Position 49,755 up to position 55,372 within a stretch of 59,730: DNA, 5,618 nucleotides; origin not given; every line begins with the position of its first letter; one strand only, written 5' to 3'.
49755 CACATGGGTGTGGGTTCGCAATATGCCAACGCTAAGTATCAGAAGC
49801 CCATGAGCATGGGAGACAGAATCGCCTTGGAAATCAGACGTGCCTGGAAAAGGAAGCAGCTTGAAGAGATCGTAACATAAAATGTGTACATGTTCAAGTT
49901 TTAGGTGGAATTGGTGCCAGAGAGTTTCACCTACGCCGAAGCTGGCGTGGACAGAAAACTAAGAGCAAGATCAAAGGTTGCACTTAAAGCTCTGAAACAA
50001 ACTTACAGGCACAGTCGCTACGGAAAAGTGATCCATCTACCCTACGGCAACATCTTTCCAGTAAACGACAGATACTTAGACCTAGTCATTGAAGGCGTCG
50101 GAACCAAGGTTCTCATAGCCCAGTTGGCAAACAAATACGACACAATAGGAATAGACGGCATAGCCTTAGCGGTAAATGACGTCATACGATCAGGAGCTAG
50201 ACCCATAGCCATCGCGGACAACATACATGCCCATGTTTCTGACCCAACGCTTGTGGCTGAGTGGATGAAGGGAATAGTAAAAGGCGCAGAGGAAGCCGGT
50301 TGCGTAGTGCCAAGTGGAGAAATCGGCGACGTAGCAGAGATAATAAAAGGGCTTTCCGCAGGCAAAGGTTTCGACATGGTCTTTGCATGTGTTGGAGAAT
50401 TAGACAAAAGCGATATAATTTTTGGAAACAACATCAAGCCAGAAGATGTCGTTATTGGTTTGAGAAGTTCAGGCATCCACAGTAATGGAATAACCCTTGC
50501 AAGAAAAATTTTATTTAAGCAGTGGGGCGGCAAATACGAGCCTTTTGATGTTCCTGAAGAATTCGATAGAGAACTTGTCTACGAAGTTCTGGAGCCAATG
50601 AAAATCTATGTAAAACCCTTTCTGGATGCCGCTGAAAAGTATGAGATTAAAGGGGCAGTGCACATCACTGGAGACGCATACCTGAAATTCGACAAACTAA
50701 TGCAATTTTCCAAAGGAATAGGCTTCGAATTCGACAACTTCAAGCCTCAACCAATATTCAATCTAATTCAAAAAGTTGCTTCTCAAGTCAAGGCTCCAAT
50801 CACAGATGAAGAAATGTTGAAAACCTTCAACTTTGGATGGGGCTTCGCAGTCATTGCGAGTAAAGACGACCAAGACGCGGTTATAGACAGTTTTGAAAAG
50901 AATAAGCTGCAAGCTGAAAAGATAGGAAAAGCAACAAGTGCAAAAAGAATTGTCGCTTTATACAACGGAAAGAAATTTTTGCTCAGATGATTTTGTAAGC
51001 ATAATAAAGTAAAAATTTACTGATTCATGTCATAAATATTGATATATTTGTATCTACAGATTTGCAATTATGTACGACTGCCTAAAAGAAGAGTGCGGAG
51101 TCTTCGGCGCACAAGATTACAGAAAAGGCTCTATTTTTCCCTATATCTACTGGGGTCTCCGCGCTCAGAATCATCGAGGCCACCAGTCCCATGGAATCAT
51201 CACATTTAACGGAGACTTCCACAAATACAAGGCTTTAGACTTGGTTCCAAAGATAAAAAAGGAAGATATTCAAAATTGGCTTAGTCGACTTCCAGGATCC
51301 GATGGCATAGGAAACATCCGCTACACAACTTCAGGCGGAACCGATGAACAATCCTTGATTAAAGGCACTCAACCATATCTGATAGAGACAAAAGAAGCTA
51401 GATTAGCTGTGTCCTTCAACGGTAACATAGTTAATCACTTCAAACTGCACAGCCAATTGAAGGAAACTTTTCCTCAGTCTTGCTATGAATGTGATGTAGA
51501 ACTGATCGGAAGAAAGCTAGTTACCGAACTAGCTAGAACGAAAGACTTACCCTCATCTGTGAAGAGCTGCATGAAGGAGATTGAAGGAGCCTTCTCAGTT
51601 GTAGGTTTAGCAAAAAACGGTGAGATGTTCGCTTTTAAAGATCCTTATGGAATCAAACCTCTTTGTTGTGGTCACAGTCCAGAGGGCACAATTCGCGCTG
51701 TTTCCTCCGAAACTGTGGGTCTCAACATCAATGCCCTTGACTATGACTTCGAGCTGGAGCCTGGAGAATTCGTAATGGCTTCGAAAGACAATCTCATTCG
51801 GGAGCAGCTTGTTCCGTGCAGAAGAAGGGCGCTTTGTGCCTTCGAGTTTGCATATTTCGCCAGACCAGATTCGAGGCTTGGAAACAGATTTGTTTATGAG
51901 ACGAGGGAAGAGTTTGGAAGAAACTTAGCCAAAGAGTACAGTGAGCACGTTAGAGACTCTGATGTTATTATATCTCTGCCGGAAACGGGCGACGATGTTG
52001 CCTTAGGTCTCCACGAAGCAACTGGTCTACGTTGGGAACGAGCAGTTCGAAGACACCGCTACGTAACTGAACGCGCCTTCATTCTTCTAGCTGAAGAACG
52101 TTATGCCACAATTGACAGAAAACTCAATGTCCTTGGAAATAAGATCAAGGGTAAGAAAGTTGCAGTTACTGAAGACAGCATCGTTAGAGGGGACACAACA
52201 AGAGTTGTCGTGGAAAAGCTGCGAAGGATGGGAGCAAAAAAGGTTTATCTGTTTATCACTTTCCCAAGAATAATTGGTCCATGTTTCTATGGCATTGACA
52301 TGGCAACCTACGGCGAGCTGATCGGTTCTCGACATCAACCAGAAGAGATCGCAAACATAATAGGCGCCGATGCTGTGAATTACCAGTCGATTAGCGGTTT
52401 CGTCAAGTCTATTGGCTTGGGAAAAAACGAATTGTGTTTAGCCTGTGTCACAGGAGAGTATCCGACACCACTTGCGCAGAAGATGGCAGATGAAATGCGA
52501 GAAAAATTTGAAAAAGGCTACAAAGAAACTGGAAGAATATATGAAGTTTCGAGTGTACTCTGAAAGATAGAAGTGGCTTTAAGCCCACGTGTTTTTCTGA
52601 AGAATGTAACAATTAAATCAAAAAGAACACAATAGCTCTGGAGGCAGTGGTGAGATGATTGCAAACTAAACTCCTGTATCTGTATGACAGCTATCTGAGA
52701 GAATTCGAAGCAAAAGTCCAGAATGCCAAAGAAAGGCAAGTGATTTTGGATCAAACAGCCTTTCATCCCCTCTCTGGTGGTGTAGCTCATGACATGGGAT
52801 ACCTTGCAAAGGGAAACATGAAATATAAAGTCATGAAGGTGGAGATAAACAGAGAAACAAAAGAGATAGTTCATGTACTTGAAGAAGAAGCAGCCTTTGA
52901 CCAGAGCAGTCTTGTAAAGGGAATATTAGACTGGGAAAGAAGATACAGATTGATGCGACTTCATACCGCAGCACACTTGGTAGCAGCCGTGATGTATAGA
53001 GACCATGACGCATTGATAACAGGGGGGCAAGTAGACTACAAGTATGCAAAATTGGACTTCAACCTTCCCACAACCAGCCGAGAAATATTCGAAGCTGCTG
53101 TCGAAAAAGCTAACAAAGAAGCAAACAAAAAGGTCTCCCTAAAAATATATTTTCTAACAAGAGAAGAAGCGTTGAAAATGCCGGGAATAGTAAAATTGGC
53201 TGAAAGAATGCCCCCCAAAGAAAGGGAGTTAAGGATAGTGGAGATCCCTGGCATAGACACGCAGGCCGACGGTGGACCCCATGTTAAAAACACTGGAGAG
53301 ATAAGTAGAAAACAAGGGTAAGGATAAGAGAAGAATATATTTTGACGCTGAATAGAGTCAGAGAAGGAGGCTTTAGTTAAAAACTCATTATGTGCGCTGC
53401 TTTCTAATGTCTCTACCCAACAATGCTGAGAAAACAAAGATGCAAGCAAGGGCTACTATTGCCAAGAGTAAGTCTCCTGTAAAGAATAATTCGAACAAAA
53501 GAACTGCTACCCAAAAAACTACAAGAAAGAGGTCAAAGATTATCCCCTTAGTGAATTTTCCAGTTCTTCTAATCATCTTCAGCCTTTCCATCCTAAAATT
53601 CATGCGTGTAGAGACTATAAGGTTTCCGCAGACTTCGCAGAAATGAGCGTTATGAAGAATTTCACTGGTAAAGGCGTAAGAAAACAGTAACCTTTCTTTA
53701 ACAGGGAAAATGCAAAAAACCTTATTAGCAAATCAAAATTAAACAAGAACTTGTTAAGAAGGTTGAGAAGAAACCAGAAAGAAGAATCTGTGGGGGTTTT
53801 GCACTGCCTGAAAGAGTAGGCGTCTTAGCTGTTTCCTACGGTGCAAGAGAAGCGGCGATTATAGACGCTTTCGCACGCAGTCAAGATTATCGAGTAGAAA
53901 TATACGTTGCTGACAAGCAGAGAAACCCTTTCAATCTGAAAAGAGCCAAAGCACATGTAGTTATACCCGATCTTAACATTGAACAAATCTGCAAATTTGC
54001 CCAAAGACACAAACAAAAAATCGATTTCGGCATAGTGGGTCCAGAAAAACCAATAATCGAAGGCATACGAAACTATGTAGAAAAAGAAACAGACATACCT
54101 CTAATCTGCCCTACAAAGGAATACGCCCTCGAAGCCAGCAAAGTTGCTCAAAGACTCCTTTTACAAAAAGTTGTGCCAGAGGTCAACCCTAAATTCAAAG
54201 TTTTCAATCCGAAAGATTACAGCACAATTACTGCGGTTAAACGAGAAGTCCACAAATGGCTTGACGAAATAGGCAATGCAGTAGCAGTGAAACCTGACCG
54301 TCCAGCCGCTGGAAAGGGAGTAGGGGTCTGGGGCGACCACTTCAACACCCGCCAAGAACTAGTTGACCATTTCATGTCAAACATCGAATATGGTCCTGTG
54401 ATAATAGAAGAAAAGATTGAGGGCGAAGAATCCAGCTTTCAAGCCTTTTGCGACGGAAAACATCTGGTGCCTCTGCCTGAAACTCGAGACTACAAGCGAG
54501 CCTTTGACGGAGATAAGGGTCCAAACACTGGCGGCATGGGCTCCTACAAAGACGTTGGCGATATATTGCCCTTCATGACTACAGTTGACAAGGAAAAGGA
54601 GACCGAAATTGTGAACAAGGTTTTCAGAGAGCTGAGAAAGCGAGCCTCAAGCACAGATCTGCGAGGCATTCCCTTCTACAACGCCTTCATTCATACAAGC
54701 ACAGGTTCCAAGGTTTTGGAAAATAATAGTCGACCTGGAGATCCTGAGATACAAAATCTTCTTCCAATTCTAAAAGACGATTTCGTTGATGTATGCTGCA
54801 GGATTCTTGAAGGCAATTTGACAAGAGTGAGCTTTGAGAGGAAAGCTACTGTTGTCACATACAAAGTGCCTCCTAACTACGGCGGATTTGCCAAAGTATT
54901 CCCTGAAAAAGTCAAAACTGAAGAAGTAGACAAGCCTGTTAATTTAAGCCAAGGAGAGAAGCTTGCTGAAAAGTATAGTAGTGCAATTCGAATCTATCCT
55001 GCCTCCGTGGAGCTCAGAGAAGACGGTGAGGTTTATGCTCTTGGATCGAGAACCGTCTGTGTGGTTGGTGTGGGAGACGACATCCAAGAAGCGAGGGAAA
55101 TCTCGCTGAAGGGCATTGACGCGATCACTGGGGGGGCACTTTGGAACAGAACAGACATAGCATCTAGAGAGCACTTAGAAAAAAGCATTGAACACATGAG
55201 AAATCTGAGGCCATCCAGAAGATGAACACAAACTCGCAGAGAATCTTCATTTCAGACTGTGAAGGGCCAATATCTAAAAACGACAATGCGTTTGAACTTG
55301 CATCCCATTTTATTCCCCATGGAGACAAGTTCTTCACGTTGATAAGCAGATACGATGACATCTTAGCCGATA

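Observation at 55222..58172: HAD-fold protein, divergent Ftr paralog and PfkB kinase, translationally coupled to purD inside the purine cluster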

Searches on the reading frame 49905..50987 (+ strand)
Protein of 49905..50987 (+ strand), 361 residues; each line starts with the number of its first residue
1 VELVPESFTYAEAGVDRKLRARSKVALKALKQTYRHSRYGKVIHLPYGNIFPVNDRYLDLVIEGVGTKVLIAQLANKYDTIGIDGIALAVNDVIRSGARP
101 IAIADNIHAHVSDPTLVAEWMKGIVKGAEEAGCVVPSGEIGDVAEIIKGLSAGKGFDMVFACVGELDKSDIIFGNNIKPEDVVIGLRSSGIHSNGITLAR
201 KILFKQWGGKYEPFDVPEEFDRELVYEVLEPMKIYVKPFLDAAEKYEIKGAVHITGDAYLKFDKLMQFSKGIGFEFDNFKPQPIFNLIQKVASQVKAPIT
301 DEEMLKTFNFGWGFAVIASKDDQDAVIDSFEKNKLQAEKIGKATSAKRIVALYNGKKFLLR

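Call 8: search_protein_families(library=ncbifam, proteins=[window:49905-50987:+], max_evalue=0.00001)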
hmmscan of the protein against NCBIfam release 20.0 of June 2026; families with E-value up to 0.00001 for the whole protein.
window:49905-50987:+ (361 aa): 1 family
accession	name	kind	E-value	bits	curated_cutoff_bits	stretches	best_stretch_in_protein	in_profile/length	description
TIGR00878.1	purM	equivalog_domain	2.6e-73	247.1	236.35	1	8-343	1-329/332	phosphoribosylformylglycinamidine cyclo-ligase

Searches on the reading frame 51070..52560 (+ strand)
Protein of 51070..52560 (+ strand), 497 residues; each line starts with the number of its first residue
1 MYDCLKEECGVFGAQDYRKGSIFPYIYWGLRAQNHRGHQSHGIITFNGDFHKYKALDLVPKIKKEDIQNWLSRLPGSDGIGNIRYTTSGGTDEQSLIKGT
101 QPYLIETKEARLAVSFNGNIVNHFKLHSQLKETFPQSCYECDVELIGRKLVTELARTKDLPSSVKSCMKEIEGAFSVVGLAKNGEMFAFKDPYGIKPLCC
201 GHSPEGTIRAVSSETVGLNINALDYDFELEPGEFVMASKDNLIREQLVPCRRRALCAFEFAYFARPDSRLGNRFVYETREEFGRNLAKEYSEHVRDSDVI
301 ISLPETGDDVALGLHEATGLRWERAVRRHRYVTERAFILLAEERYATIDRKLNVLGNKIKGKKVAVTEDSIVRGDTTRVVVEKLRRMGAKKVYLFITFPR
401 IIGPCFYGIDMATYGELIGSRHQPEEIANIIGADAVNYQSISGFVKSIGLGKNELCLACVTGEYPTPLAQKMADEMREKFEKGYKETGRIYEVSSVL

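Call 8: search_protein_families(library=ncbifam, proteins=[window:51070-52560:+], max_evalue=0.00001)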
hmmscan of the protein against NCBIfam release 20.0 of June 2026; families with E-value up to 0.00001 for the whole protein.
window:51070-52560:+ (497 aa): 6 families
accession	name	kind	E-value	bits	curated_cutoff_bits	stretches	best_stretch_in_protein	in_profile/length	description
TIGR01134.1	purF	equivalog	4.6e-88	296.5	350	1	9-465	1-432/432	amidophosphoribosyltransferase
NF001484.0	PRK00331.1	subfamily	8.8e-13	47.5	381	1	9-240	2-219/601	isomerizing glutamine--fructose-6-phosphate transaminase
TIGR01135.1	glmS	equivalog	1.4e-11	43.6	418.05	1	9-242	1-220/607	glutamine--fructose-6-phosphate transaminase (isomerizing)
TIGR01536.1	asn_synth_AEB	equivalog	4e-10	39.3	267.1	1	98-237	60-182/517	asparagine synthase (glutamine-hydrolyzing)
NF006949.0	PRK09431.1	equivalog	1.1e-08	34.2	499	1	98-239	58-185/554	asparagine synthase B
NF005299.0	PRK06827.1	subfamily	5.7e-06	25.3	327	1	352-399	256-303/383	phosphoribosylpyrophosphate synthetase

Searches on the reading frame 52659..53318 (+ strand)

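Call 8: search_protein_families(library=ncbifam, proteins=[window:52659-53318:+], max_evalue=0.00001)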
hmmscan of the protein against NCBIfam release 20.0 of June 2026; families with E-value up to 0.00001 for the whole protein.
window:52659-53318:+ (220 aa): 4 families
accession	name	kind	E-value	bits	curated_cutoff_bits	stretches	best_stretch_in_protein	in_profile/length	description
NF040865.1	a_tRNA_ed_AlaXM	equivalog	1.6e-79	267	300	1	3-216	1-212/234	alanyl-tRNA editing protein AlaXM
TIGR03683.1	A-tRNA_syn_arch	equivalog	1.3e-38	132.8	744.7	1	2-216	500-713/902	alanine--tRNA ligase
TIGR00344.1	alaS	equivalog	9.8e-32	110.1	457.05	1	18-216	474-671/847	alanine--tRNA ligase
NF002436.0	PRK01584.1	equivalog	1.8e-06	26.7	529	1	85-217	441-572/595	alanine--tRNA ligase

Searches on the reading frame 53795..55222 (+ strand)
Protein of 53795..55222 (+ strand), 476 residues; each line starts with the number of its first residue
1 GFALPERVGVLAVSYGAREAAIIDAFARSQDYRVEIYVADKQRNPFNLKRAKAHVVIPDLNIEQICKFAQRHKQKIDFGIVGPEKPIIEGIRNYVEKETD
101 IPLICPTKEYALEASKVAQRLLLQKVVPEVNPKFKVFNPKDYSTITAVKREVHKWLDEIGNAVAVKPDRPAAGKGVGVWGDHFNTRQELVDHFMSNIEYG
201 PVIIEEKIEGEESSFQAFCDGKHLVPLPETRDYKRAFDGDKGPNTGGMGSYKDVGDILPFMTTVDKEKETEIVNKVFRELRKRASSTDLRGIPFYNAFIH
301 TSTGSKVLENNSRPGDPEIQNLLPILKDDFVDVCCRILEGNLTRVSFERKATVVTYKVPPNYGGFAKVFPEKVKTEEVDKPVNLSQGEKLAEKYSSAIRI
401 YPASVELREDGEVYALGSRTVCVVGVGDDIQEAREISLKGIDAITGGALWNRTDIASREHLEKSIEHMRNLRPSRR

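Call 3: search_protein_families(library=pfam, proteins=[window:54035-55222:+], max_evalue=0.01)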
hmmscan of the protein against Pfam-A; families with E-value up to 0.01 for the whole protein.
window:54035-55222:+ (396 aa): 3 families
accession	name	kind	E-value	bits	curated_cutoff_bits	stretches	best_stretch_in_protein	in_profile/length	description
PF01071.24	GARS_A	-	1.1e-36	127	27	1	61-238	19-193/194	Phosphoribosylglycinamide synthetase, ATP-grasp (A) domain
PF02843.22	GARS_C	-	4.1e-09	37.1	34.8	1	305-378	16-92/92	Phosphoribosylglycinamide synthetase, C domain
PF02655.19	ATP-grasp_3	-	0.0025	18.3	23.2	1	78-234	29-157/160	ATP-grasp domain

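Call 4: search_protein_families(library=ncbifam, proteins=[window:54035-55222:+], max_evalue=0.01)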
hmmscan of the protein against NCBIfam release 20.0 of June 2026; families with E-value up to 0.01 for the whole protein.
window:54035-55222:+ (396 aa): 2 families
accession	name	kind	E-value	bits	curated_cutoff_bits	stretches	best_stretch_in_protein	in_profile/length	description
TIGR00877.1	purD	equivalog_domain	1.4e-68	231.7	288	1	1-379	70-423/425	phosphoribosylamine--glycine ligase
TIGR02068.2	cya_phycin_syn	equivalog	0.0079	14.2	850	0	66-132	234-298/862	cyanophycin synthetase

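Call 77: search_protein_families(library=pfam, proteins=[window:53795-55222:+], max_evalue=0.05)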
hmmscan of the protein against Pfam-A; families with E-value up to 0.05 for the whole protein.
window:53795-55222:+ (476 aa): 5 families
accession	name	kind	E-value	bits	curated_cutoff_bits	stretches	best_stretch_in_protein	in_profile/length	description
PF01071.24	GARS_A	-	1.6e-36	126.5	27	1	141-318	19-193/194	Phosphoribosylglycinamide synthetase, ATP-grasp (A) domain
PF02844.21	GARS_N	-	7.7e-13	49.5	29.5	1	10-111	3-97/100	Phosphoribosylglycinamide synthetase, N domain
PF02843.22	GARS_C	-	5.2e-09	36.7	34.8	1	385-458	16-92/92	Phosphoribosylglycinamide synthetase, C domain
PF02655.19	ATP-grasp_3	-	0.0036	17.8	23.2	1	158-313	29-156/160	ATP-grasp domain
PF21360.3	PylC-like_N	-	0.034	14.7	27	0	10-73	1-66/96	PylC-like, N-terminal domain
